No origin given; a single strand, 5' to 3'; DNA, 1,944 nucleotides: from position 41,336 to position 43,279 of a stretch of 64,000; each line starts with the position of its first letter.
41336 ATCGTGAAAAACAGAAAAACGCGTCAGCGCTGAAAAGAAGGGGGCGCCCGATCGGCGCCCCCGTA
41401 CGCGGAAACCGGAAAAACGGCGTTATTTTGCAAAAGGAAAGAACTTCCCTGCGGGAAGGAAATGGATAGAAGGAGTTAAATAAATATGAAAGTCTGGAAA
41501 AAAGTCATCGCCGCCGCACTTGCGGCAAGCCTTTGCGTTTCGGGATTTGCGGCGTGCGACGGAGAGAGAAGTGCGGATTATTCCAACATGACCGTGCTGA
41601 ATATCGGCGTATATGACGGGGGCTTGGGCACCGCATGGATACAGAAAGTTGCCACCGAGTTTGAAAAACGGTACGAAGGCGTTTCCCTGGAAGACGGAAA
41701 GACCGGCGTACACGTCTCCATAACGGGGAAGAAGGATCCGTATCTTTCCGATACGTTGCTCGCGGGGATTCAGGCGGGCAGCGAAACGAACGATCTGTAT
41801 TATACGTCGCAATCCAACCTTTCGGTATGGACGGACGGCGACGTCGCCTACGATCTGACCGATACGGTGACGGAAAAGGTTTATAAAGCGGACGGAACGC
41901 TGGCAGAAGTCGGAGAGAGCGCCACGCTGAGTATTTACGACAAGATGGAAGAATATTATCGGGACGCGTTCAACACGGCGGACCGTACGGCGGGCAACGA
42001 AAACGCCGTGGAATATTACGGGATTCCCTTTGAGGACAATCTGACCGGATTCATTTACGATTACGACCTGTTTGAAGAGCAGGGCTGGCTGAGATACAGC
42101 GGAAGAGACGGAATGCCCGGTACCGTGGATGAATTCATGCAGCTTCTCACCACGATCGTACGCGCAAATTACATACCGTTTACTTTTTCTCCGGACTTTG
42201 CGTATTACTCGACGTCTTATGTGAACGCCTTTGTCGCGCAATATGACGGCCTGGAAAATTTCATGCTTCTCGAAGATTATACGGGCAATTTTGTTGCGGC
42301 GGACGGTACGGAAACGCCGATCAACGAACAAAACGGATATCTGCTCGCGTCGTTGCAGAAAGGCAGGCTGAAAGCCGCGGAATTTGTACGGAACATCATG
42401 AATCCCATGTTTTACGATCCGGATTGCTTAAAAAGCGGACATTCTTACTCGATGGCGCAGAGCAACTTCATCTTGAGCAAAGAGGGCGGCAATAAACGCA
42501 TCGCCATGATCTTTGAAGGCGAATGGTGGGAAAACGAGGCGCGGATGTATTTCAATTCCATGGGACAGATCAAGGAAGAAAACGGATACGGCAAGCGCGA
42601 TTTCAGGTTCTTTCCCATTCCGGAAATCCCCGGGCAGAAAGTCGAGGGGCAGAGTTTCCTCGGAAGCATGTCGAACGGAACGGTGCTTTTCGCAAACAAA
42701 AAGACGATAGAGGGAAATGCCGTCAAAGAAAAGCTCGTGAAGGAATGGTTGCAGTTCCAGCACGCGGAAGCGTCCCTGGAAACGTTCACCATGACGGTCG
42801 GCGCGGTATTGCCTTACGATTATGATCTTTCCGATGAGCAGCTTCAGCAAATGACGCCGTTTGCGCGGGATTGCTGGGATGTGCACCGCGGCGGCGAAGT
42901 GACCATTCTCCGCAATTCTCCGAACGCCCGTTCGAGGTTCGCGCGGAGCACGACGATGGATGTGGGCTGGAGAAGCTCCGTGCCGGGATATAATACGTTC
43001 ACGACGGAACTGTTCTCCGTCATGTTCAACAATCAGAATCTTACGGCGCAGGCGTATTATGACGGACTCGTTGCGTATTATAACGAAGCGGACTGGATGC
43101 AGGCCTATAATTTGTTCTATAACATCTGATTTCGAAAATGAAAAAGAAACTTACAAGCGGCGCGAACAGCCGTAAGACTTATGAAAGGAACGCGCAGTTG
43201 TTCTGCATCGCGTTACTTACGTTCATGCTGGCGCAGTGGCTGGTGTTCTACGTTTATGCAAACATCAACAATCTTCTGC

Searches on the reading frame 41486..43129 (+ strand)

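Call 19: search_protein_families(library=pfam, proteins=[window:41486-43129:+], max_evalue=0.00001)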
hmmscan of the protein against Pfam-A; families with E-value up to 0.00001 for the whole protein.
window:41486-43129:+ (547 aa): 1 family
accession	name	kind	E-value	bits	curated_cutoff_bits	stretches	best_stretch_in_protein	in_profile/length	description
PF01547.30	SBP_bac_1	-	1.3e-08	35.6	26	1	50-424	6-299/307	Bacterial extracellular solute-binding protein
